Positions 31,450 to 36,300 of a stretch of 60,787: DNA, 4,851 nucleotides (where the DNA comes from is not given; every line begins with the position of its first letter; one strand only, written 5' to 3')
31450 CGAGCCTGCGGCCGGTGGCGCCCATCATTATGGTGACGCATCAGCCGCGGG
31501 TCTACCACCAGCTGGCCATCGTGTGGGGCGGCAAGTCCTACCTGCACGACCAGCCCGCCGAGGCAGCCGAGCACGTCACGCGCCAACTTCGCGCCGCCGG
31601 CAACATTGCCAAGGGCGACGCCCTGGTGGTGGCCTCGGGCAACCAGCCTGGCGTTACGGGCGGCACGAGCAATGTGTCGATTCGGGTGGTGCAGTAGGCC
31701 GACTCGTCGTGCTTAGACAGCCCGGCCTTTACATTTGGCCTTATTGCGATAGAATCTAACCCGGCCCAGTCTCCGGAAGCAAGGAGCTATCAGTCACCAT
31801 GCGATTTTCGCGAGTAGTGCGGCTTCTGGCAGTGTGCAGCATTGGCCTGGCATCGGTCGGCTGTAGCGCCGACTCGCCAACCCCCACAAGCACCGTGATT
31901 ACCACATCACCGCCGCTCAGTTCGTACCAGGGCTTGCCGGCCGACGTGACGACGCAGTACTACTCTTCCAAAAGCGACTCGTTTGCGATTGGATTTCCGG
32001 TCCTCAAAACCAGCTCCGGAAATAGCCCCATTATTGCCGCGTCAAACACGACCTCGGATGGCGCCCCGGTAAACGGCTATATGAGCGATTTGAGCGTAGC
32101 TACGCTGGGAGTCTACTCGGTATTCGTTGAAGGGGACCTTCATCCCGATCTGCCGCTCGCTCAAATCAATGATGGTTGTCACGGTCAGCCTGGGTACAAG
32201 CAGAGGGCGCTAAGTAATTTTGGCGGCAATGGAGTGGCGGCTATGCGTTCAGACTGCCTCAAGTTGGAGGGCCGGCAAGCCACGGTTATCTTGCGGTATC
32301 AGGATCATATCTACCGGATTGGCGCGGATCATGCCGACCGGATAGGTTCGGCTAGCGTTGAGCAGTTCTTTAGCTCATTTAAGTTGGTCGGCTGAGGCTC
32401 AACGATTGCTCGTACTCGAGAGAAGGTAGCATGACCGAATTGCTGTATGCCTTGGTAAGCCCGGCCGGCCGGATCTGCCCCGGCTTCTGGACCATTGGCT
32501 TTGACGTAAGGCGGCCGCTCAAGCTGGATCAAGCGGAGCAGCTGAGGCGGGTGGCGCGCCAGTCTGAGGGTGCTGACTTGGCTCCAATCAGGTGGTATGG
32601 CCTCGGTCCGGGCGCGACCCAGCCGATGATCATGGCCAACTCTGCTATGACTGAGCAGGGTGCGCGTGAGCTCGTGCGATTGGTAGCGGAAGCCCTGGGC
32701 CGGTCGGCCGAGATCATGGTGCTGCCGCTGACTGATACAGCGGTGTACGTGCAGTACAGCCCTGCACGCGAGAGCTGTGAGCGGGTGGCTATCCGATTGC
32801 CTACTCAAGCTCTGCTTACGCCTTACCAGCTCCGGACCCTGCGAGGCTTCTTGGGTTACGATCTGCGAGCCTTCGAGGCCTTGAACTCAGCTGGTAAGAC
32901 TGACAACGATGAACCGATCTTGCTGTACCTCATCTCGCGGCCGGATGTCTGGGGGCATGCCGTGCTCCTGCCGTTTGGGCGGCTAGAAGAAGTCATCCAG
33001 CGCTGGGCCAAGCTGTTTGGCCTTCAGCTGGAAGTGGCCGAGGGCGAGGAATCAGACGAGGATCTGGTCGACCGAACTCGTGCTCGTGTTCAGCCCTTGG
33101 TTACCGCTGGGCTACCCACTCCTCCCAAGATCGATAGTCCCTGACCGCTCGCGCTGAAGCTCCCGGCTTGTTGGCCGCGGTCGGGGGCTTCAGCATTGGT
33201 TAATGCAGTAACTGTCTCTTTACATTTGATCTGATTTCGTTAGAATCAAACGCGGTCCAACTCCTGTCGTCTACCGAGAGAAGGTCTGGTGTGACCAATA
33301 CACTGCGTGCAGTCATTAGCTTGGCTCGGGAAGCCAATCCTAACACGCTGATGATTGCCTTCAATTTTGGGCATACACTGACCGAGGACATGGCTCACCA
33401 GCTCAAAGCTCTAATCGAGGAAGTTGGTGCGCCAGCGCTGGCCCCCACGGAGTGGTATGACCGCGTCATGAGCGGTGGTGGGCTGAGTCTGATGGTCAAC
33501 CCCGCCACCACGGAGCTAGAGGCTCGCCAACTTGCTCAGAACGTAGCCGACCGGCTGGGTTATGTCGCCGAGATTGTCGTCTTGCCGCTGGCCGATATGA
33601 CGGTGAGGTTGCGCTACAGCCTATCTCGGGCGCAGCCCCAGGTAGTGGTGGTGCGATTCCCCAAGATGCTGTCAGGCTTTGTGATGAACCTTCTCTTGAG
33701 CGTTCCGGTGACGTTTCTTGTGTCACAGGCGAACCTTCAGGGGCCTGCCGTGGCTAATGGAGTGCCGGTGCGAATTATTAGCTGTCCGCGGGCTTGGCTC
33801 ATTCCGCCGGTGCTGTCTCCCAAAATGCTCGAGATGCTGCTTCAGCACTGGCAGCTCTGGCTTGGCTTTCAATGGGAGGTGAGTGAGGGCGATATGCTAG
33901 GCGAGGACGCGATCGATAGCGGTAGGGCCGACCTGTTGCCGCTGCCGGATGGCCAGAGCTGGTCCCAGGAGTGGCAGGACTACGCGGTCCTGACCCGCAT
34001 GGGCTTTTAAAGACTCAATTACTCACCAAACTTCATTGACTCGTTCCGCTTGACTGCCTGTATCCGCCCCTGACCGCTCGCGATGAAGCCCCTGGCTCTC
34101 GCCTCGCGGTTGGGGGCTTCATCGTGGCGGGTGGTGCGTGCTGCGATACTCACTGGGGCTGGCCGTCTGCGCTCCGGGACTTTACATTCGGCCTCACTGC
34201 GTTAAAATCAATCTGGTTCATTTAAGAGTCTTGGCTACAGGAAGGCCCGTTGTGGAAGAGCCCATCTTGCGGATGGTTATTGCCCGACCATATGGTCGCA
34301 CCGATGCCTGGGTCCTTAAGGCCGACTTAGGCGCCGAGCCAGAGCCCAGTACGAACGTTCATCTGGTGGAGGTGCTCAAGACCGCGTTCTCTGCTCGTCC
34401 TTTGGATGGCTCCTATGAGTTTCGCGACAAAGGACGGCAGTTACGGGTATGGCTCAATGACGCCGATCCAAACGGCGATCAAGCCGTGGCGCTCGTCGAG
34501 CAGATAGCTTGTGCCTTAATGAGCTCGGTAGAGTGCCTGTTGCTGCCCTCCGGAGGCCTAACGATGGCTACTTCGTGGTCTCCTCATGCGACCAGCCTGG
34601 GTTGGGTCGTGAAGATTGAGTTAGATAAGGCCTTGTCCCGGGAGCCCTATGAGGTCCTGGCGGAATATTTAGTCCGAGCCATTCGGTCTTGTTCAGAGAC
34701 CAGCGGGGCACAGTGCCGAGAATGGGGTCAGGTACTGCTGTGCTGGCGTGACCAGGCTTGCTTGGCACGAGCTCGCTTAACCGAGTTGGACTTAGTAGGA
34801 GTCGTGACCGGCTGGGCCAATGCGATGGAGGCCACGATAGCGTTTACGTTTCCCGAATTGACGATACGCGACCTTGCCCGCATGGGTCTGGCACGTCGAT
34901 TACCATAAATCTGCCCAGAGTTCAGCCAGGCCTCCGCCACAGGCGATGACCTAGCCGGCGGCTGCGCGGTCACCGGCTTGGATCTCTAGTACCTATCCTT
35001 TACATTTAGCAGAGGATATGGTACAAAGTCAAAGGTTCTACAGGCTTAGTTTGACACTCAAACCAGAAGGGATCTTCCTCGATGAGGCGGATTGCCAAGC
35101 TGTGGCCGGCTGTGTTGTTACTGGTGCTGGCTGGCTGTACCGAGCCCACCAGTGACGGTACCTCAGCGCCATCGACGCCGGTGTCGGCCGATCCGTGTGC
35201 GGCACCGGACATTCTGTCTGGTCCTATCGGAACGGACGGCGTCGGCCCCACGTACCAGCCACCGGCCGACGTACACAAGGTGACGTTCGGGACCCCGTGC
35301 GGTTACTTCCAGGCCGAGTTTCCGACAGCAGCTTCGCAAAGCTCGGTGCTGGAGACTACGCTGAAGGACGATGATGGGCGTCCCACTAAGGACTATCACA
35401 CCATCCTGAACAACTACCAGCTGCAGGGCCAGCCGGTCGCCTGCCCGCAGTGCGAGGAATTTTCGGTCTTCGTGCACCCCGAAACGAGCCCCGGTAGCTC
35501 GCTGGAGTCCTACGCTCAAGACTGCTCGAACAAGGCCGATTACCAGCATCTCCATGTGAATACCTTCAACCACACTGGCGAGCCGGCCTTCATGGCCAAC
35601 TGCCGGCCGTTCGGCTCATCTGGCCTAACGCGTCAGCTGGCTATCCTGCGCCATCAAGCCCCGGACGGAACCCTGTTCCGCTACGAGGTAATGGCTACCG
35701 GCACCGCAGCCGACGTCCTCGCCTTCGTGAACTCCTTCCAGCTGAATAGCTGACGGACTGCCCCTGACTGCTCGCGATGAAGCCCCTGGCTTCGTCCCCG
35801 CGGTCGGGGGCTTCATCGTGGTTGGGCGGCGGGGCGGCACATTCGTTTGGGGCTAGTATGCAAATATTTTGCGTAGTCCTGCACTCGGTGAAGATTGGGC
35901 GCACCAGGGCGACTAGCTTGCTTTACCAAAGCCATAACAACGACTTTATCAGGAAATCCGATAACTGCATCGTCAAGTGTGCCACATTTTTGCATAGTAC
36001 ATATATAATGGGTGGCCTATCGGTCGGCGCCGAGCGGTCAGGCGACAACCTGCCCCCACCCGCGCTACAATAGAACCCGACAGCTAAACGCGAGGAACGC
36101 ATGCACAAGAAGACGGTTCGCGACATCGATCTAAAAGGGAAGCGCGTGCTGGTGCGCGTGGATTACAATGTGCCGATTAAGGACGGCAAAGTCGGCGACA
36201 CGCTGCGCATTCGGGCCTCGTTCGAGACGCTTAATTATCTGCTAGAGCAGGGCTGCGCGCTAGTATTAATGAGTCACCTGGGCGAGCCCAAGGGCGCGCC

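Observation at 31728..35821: Array of five lineage-specific genes built from repeated promoter, gene and hairpin cassettes, wedged between pyk and pgk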

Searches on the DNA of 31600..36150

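Call 76: search_rna_families(source=window, start=31600, end=36150, threshold=evalue, max_evalue=1)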
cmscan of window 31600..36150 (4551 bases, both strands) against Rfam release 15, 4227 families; matches with E-value up to 1: 1.
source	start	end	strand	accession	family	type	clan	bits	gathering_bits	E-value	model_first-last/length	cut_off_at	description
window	34228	34364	+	RF01229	SNORA84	Gene; snRNA; snoRNA; HACA-box;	-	20.4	45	0.45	1-134/134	no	Small nucleolar RNA SNORA84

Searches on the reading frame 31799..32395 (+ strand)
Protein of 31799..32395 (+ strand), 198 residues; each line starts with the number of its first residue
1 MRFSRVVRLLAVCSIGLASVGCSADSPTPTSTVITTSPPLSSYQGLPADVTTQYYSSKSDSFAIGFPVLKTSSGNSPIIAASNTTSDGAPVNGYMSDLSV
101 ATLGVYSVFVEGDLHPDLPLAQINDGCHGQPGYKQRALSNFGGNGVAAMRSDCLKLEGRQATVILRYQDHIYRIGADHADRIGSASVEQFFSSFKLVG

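Call 7: search_protein_families(library=pfam, proteins=[window:31799-32395:+], max_evalue=1)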
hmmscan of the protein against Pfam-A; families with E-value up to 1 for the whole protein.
window:31799-32395:+ (198 aa): 0 families

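Call 48: search_protein_families(library=phrogs, proteins=[window:31799-32395:+], max_evalue=0.1)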
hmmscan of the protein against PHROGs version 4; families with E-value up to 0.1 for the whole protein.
window:31799-32395:+ (198 aa): 0 families

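Call 49: search_protein_families(library=padloc, proteins=[window:31799-32395:+], max_evalue=0.1)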
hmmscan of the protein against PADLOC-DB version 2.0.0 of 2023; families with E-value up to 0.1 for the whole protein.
window:31799-32395:+ (198 aa): 0 families

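Call 50: search_protein_families(library=ncbifam, proteins=[window:31799-32395:+], max_evalue=0.1)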
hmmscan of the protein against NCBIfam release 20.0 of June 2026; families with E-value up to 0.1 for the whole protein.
window:31799-32395:+ (198 aa): 0 families

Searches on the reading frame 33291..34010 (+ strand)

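Call 7: search_protein_families(library=pfam, proteins=[window:33291-34010:+], max_evalue=1)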
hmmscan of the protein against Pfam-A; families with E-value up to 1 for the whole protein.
window:33291-34010:+ (239 aa): 1 family
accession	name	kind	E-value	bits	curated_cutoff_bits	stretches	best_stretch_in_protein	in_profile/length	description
PF20964.2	DnaX_C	-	0.14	12.6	26.2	1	10-78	32-106/113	DNA polymerase III subunit tau, C-terminal domain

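Call 48: search_protein_families(library=phrogs, proteins=[window:33291-34010:+], max_evalue=0.1)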
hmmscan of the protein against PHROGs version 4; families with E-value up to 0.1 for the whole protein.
window:33291-34010:+ (239 aa): 0 families

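Call 49: search_protein_families(library=padloc, proteins=[window:33291-34010:+], max_evalue=0.1)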
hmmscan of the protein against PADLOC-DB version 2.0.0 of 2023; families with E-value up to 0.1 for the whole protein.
window:33291-34010:+ (239 aa): 1 family
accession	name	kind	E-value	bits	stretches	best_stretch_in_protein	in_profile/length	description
PDLC01376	Csx15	-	0.011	13.9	1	32-111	15-84/101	"CAS-I,CAS-III; associated"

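Call 50: search_protein_families(library=ncbifam, proteins=[window:33291-34010:+], max_evalue=0.1)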
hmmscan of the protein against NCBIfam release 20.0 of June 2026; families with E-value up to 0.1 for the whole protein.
window:33291-34010:+ (239 aa): 1 family
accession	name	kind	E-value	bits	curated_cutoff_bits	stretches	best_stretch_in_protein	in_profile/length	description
NF033436.3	SpoVM_broad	equivalog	0.063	13.3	31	0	118-131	3-16/26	stage V sporulation protein SpoVM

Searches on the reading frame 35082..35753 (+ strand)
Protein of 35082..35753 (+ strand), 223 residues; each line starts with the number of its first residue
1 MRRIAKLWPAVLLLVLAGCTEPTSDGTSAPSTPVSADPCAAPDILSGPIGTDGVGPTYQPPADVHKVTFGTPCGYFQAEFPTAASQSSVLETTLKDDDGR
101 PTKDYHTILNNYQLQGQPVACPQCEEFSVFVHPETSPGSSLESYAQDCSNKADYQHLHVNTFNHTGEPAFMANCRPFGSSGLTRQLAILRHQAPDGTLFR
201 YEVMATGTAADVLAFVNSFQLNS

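Call 7: search_protein_families(library=pfam, proteins=[window:35082-35753:+], max_evalue=1)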
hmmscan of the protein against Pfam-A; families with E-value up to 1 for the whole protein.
window:35082-35753:+ (223 aa): 1 family
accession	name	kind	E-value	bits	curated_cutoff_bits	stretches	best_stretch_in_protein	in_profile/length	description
PF08139.17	LPAM_1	-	0.29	12.1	20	1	10-19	8-17/18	Prokaryotic membrane lipoprotein lipid attachment site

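Call 38: find_homologous_proteins(query=A6, max_evalue=0.01)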
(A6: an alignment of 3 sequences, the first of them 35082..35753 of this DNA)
Query A6 (3 sequences) (223 aa, profile of the alignment): 3 proteins with E <= 0.01 among 8000 candidates.
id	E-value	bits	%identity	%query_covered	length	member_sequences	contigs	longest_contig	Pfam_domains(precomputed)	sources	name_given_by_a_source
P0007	6.5e-108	377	100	100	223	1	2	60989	-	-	-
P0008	1.5e-89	317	24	59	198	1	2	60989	-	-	-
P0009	1.9e-62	229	65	100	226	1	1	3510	-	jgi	jgi:hypothetical protein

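Call 39: find_encoding_contigs(protein=P0009, flank=10000)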
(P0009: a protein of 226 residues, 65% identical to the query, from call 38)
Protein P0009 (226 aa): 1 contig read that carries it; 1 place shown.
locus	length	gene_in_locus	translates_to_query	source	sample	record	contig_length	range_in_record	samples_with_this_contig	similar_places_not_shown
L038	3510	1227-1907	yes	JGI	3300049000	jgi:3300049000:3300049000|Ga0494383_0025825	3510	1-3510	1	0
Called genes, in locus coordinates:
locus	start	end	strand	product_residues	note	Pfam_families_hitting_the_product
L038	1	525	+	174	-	PF00224:PK, PF02887:PK_C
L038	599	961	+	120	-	-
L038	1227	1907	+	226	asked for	-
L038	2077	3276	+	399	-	PF00162:PGK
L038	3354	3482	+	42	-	-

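Call 48: search_protein_families(library=phrogs, proteins=[window:35082-35753:+], max_evalue=0.1)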
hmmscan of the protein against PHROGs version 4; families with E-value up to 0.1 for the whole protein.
window:35082-35753:+ (223 aa): 0 families

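Call 49: search_protein_families(library=padloc, proteins=[window:35082-35753:+], max_evalue=0.1)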
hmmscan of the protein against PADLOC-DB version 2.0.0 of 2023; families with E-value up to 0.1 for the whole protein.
window:35082-35753:+ (223 aa): 0 families

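Call 50: search_protein_families(library=ncbifam, proteins=[window:35082-35753:+], max_evalue=0.1)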
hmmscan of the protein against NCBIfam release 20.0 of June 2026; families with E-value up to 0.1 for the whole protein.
window:35082-35753:+ (223 aa): 0 families

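Call 52: search_solved_structures(query=A8, max_evalue=1)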
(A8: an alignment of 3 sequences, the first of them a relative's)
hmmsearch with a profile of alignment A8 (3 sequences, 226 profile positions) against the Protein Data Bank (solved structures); distinct sequences matched with E-value up to 1: 2.
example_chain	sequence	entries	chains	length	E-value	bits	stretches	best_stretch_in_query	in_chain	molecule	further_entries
6e5f_A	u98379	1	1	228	0.056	16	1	8-60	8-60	Lipid binding protein LpqN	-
6e5d_A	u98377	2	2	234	0.058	15.9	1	8-60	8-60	Lipid binding protein LpqN | Probable conserved lipoprotein LpqN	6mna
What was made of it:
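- On Mog1/PsbP/DcrB(DUF1795)/LpqN-like fold: The PDB profile hit to LpqN covers only the signal-peptide region, E 0.056 (call 52).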

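Call 57: predict_structure(alignment_id=A8)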
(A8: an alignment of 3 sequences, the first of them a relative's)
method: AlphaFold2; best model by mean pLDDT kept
length: 223 residues; sequences in the alignment: 3
mean_pLDDT: 45.8   pTM: 0.44
mean pLDDT of the five models: 45.8, 45.5, 45.5, 45.1, 41.7
residues with pLDDT >= 90: 0; 70-90: 24; 50-70: 65; < 50: 134
segments of 3 or more residues with pLDDT < 50: 1-124, 152-154, 177-179, 221-223
pLDDT, mean of each block of 10 residues (from residue 1): 40 36 30 30 25 27 34 35 30 33 39 34 52 69 66 51 56 56 68 70 68 60 40
secondary structure, 60 per line:
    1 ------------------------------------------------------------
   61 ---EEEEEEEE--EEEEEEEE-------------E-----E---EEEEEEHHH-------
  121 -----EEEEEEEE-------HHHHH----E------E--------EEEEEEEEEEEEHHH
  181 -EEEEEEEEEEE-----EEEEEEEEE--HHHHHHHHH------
elements in order: E64-71 E74-81 E105-110 E126-133 H141-145 E166-177 E182-192 E198-206 H209-217

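Call 69: fold_search(model_id=the predicted structure, library=pdb)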
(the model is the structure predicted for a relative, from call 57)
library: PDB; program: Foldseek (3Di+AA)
matches with E <= 10: 1271; with E <= 0.001: 0
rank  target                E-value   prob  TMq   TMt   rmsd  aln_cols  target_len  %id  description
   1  6xrb_A                2.7e-03  0.99  0.32  0.44   8.8       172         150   12  Crystal structure of SciW from Salmonella typhimurium (released 2020-12-30)
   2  6xrb_B                4.2e-03  0.97  0.29  0.40   9.7       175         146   12  Crystal structure of SciW from Salmonella typhimurium (released 2020-12-30)
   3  6xrr_D                6.1e-03  0.96  0.29  0.40   9.1       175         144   14  Structure of SciW bound to the Rhs1 Transmembrane Domain from Salmonella typhimurium (released 2020-12-30)
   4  6e8a_A                1.0e-02  0.91  0.26  0.36  12.4       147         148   12  Crystal structure of DcrB from Salmonella enterica at 1.92 Angstroms resolution (released 2018-10-31)
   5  6xrr_A                1.2e-02  0.91  0.29  0.40   9.8       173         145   15  Structure of SciW bound to the Rhs1 Transmembrane Domain from Salmonella typhimurium (released 2020-12-30)
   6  6e8a_B                1.4e-02  0.94  0.27  0.38   8.4       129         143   13  Crystal structure of DcrB from Salmonella enterica at 1.92 Angstroms resolution (released 2018-10-31)
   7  4n80_B                1.4e-02  0.92  0.26  0.40   9.1       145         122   12  Crystal structure of Tse3-Tsi3 complex (released 2014-04-23)
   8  9mvg_B                1.4e-02  0.89  0.29  0.39   9.0       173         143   14  Structure of SciW variant L66A bound to the Rhs1 transmembrane domain (released 2026-01-28)
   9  6xrr_B                1.4e-02  0.85  0.28  0.38   9.8       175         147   14  Structure of SciW bound to the Rhs1 Transmembrane Domain from Salmonella typhimurium (released 2020-12-30)
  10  6xrr_I                1.5e-02  0.77  0.25  0.35  10.6       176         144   14  Structure of SciW bound to the Rhs1 Transmembrane Domain from Salmonella typhimurium (released 2020-12-30)
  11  4luq_D                2.0e-02  0.90  0.26  0.40   8.2       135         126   11  Crystal structure of virulence effector Tse3 in complex with neutralizer Tsi3 (released 2013-09-18)
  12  6xrr_H                2.4e-02  0.85  0.29  0.41   8.2       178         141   12  Structure of SciW bound to the Rhs1 Transmembrane Domain from Salmonella typhimurium (released 2020-12-30)
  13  9mvg_A                2.7e-02  0.41  0.22  0.31  14.7       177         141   13  Structure of SciW variant L66A bound to the Rhs1 transmembrane domain (released 2026-01-28)
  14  3hlz_B                3.5e-02  0.94  0.27  0.23   4.9       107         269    9  Crystal structure of BT_1490 (NP_810393.1) from BACTEROIDES THETAIOTAOMICRON VPI-5482 at 1.50 A resolution (released 2009-06-16)
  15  9mvg_E                3.5e-02  0.77  0.29  0.43   8.9       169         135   12  Structure of SciW variant L66A bound to the Rhs1 transmembrane domain (released 2026-01-28)
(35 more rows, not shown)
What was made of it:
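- On Mog1/PsbP/DcrB(DUF1795)/LpqN-like fold: Foldseek top hits are SciW, DcrB, Tsi3, PsbP and Mog1, but with E >= 2.7e-3 and TM <= 0.44, from a model with pLDDT 46 (calls 57, 69).
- The low-confidence LpB model's top PDB hits include the T6SS immunity protein Tsi3 and Eag/SciW chaperones (call 69).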

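Call 85: find_related_loci(query=A8, collection=viral_contigs, flank=5000)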
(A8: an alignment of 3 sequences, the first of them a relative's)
Query A8 (223 aa) in viral_contigs; peptide patterns used: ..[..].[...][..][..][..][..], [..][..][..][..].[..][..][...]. (x = any residue, [..] = any of these).
57 stretches matched a pattern, but none encodes a relative of the query by tblastn (E <= 1e-3).

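Call 90: search_protein_families(library=pfam, alignment_id=A8, max_evalue=5)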
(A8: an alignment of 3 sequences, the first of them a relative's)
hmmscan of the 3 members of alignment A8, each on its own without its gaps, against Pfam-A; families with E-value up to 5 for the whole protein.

A. member 1, P0007 (223 aa): 1 family
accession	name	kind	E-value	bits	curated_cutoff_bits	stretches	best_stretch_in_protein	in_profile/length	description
PF08139.17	LPAM_1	-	0.29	12.1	20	1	10-19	8-17/18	Prokaryotic membrane lipoprotein lipid attachment site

B. families by the number of members that match (of 3 scanned): 1 family
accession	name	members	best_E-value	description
PF08139.17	LPAM_1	1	0.29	Prokaryotic membrane lipoprotein lipid attachment site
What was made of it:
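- On Mog1/PsbP/DcrB(DUF1795)/LpqN-like fold: No Pfam hit (calls 7, 90).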
